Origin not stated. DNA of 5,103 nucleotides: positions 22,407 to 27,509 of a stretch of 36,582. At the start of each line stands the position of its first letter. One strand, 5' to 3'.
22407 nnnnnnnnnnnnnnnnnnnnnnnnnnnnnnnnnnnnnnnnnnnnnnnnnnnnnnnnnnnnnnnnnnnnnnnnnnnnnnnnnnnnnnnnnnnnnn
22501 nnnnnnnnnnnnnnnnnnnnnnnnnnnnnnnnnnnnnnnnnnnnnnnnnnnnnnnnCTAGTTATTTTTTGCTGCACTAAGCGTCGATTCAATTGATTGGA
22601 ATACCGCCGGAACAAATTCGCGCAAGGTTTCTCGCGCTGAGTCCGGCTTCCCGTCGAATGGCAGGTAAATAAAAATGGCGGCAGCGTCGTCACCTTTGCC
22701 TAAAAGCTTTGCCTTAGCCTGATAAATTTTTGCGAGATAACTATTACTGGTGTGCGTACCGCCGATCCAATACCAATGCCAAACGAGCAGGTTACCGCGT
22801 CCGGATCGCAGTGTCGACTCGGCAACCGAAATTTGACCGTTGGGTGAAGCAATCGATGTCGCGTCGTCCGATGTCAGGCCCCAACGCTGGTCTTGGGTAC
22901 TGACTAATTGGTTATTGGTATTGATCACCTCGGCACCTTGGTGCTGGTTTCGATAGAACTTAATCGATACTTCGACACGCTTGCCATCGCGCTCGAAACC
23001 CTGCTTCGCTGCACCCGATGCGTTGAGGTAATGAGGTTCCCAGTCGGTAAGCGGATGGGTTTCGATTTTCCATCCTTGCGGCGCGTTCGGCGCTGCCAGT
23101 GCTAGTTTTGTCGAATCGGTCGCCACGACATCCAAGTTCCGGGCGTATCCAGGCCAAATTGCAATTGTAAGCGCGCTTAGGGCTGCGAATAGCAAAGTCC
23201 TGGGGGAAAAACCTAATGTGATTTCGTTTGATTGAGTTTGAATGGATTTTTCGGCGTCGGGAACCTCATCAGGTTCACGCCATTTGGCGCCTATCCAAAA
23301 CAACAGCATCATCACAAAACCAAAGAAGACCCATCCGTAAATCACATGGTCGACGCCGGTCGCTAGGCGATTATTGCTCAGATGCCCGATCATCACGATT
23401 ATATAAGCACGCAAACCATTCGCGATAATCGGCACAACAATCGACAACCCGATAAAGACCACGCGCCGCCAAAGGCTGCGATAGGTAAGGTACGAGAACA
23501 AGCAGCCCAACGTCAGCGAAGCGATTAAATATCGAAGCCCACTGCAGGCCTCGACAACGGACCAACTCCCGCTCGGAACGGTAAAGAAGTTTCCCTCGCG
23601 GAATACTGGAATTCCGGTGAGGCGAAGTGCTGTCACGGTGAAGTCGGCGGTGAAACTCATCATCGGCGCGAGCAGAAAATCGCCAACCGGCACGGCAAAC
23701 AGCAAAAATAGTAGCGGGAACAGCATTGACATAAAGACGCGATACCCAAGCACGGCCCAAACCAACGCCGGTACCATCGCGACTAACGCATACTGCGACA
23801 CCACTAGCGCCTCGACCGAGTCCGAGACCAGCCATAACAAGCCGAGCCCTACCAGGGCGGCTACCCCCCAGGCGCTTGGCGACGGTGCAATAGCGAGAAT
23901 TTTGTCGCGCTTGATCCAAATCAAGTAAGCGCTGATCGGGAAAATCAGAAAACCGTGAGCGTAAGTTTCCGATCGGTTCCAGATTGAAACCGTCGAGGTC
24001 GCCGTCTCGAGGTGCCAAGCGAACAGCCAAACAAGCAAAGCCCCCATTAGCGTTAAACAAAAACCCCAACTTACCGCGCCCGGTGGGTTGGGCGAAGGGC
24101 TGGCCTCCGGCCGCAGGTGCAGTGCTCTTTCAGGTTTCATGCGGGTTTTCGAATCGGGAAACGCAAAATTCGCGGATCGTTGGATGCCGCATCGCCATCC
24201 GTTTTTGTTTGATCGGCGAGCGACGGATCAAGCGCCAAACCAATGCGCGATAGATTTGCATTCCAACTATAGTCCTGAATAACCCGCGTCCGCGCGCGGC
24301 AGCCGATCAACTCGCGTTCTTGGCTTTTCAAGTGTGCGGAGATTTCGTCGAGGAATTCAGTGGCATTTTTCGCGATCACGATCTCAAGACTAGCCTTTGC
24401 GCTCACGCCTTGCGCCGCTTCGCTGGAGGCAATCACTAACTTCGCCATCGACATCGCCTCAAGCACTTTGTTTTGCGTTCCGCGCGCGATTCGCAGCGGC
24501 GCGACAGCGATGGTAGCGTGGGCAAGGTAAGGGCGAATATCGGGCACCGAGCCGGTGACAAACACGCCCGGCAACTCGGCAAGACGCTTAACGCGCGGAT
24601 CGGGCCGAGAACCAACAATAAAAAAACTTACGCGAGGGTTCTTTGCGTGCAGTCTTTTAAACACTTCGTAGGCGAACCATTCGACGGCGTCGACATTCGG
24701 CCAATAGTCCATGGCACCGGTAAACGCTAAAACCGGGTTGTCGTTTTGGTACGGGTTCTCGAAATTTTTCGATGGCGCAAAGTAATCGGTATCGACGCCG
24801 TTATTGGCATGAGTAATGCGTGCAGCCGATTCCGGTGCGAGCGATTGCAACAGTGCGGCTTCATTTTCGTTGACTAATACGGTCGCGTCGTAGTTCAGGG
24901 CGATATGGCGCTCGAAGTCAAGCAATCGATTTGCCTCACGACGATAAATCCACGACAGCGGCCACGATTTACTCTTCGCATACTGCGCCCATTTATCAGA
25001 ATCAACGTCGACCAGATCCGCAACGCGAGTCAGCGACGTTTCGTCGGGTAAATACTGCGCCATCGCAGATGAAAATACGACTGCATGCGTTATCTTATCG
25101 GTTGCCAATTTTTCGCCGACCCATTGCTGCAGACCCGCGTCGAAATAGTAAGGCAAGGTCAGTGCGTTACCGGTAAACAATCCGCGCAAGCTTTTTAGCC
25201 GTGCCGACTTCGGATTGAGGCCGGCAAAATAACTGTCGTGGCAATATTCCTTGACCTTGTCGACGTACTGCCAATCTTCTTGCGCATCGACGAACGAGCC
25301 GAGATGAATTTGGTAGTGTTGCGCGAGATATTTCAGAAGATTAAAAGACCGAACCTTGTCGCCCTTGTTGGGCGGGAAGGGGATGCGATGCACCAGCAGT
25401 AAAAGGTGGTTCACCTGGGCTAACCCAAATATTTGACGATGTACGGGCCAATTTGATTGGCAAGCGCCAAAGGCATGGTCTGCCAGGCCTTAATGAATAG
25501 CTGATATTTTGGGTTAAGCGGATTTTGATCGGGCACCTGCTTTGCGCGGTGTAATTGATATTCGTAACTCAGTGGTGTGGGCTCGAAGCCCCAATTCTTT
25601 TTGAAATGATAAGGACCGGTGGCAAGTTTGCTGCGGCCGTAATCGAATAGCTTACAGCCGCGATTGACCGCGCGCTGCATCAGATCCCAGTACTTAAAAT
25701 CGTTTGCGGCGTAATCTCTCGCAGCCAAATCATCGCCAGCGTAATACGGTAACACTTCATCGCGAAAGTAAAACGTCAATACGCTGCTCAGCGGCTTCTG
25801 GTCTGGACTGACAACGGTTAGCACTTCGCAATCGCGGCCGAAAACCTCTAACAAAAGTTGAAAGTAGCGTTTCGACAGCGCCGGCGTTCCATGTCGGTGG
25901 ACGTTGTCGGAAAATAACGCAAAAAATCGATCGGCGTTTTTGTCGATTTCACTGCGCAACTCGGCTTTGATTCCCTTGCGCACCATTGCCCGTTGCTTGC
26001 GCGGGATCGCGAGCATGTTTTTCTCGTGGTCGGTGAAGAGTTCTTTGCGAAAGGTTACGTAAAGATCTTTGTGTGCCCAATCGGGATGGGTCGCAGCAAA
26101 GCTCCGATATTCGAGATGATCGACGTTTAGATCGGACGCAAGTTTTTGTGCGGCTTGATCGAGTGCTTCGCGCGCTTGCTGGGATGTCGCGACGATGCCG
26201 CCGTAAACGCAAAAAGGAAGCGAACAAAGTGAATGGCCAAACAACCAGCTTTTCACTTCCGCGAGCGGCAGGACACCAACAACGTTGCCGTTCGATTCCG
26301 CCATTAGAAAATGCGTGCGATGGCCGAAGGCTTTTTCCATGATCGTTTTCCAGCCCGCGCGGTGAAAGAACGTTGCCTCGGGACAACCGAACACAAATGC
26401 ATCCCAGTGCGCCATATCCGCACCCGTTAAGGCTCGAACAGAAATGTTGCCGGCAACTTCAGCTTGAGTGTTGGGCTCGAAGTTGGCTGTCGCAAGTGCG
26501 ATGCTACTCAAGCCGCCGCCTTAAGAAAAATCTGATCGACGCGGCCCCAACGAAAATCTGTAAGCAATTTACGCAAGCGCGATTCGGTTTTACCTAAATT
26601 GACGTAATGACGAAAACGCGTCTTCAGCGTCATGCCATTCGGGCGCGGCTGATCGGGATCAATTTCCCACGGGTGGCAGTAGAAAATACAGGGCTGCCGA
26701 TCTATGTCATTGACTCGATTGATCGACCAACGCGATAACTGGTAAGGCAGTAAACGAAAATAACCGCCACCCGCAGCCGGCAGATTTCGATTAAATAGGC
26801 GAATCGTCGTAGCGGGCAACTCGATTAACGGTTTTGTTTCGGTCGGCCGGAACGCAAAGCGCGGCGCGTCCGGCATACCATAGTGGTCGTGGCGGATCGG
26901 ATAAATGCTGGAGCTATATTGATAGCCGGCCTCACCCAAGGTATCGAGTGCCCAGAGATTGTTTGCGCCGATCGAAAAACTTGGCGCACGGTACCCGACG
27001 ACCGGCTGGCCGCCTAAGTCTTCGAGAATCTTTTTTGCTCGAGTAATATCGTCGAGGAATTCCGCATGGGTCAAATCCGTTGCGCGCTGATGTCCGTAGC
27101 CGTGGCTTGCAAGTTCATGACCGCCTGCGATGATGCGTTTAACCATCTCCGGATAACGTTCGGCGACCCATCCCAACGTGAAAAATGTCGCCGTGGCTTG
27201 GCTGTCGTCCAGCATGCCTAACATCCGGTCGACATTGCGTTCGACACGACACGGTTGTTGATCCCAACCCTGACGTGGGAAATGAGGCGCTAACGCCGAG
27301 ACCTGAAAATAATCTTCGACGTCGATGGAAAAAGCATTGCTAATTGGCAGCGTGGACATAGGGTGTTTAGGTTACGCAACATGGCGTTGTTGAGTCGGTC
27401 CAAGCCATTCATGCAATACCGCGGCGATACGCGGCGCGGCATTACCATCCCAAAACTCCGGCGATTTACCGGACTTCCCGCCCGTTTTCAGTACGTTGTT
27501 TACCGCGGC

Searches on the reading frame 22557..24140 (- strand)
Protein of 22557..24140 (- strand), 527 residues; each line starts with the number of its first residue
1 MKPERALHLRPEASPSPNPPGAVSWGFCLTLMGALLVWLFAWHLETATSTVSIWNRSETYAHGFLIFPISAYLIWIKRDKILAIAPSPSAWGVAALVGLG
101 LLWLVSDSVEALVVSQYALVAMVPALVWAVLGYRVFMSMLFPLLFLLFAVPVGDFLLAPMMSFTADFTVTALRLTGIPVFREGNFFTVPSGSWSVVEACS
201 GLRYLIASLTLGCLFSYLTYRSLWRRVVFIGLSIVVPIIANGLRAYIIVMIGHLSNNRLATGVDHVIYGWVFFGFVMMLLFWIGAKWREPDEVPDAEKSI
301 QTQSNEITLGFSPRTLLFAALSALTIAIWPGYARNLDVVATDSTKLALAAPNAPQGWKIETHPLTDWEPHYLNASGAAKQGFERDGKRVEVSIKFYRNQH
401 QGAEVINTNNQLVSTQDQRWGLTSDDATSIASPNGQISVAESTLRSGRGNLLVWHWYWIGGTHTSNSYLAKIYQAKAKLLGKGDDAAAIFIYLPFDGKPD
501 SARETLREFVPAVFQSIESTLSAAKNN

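Call 5: search_protein_families(library=ncbifam, proteins=[window:22557-24140:-], max_evalue=0.00001)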
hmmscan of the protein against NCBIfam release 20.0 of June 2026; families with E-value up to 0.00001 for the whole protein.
window:22557-24140:- (527 aa): 11 families
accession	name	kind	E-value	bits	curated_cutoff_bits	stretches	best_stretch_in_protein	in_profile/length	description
TIGR03109.2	exosort_XrtA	exception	2.4e-103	345.1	208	1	32-289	3-261/261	exosortase A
TIGR02602.1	8TM_EpsH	subfamily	1.8e-83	279.7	105.55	1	51-287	1-240/241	exosortase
NF038142.1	exosort_XrtW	exception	2.7e-73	247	425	1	34-520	7-493/494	exosortase W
TIGR04152.1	exosort_VPLPA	exception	1.4e-57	195.9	400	1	55-518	5-482/486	VPLPA-CTERM-specific exosortase XrtD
TIGR02914.1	EpsI_fam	equivalog_domain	4.8e-39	133.6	42.8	1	350-519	4-172/174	exosortase C-terminal domain/associated protein EpsI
NF035943.2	exosort_XrtV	exception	2.1e-27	96.1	313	1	35-284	8-263/270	exosortase V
TIGR04178.1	exo_archaeo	signature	1.4e-20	73.4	23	1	194-287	2-94/97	exosortase/archaeosortase family protein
TIGR04151.1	exosort_VPDSG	exception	8.1e-19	68.2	300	1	29-281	28-293/306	VPDSG-CTERM-specific exosortase XrtC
TIGR03113.1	exosort_XrtB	exception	2.2e-18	66.8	275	1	50-282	20-259/268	exosortase B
TIGR04156.1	cyanoexo_CrtB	exception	9.8e-10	38.4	300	1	37-257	20-237/280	cyanoexosortase B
TIGR03763.1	cyanoexo_CrtA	exception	4.4e-09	36.2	150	1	64-282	36-253/260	cyanoexosortase A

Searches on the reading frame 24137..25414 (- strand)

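Call 5: search_protein_families(library=ncbifam, proteins=[window:24137-25414:-], max_evalue=0.00001)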
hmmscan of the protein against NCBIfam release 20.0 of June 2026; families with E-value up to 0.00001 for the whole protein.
window:24137-25414:- (425 aa): 2 families
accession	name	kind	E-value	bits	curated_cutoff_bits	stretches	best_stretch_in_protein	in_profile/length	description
TIGR03087.1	stp1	hypoth_equivalog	1.7e-164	547.7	316.65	1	4-395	1-394/397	TIGR03087 family PEP-CTERM/XrtA system glycosyltransferase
TIGR03088.1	stp2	hypoth_equivalog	6e-08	32.1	409.05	1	195-387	157-362/374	TIGR03088 family PEP-CTERM/XrtA system glycosyltransferase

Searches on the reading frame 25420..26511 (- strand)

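Call 5: search_protein_families(library=ncbifam, proteins=[window:25420-26511:-], max_evalue=0.00001)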
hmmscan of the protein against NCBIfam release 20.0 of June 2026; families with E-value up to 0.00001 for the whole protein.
window:25420-26511:- (363 aa): 2 families
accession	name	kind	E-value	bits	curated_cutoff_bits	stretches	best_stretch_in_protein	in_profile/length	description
TIGR03019.1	pepcterm_femAB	equivalog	4.3e-156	519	260.35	1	34-363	1-330/330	FemAB family XrtA/PEP-CTERM system-associated protein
NF047883.1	UAcmpLyAlTFemX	equivalog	1.6e-07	31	500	1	172-306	174-310/337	UDP-N-acetylmuramoylpentapeptide-lysine N(6)-alanyltransferase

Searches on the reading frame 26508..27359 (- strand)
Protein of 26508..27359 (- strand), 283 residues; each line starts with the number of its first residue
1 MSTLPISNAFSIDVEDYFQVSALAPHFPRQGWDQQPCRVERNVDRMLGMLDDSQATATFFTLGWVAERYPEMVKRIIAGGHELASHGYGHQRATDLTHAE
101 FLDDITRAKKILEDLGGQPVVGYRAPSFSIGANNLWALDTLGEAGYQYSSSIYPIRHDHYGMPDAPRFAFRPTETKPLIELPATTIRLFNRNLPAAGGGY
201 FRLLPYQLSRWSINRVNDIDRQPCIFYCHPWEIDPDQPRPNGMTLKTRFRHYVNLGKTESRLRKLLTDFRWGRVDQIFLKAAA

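Call 5: search_protein_families(library=ncbifam, proteins=[window:26508-27359:-], max_evalue=0.00001)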
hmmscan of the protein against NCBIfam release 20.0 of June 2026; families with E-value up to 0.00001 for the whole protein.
window:26508-27359:- (283 aa): 8 families
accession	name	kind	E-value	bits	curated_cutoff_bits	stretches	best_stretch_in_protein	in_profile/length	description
TIGR03006.1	pepcterm_polyde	equivalog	1.6e-137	457.1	276.2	1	8-278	1-271/272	XrtA system polysaccharide deacetylase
TIGR02764.1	spore_ybaN_pdaB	equivalog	1.2e-17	64.4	237.4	1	40-146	18-121/191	polysaccharide deacetylase family sporulation protein PdaB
NF045821.1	PgAcgDacpgdA1_Bac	equivalog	6.1e-15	54.8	400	1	45-136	105-197/282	peptidoglycan-N-acetylglucosamine deacetylase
TIGR04243.1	nodulat_NodB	equivalog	6.6e-13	48.6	240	1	45-126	19-101/197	chitooligosaccharide deacetylase NodB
TIGR02884.1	spore_pdaA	equivalog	2.7e-09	37.1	298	1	43-127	52-136/224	delta-lactam-biosynthetic de-N-acetylase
TIGR02873.1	spore_ylxY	hypoth_equivalog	9.5e-09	34.9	391.5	1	42-129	99-186/268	probable sporulation protein, polysaccharide deacetylase family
NF045822.1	PgAcgDacpgdA2_Bac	equivalog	2.5e-08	33.6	400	1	44-129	85-170/274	peptidoglycan-N-acetylglucosamine deacetylase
TIGR03212.1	uraD_N-term-dom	equivalog_domain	1.3e-07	31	424.6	1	45-153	81-185/297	allantoinase PuuE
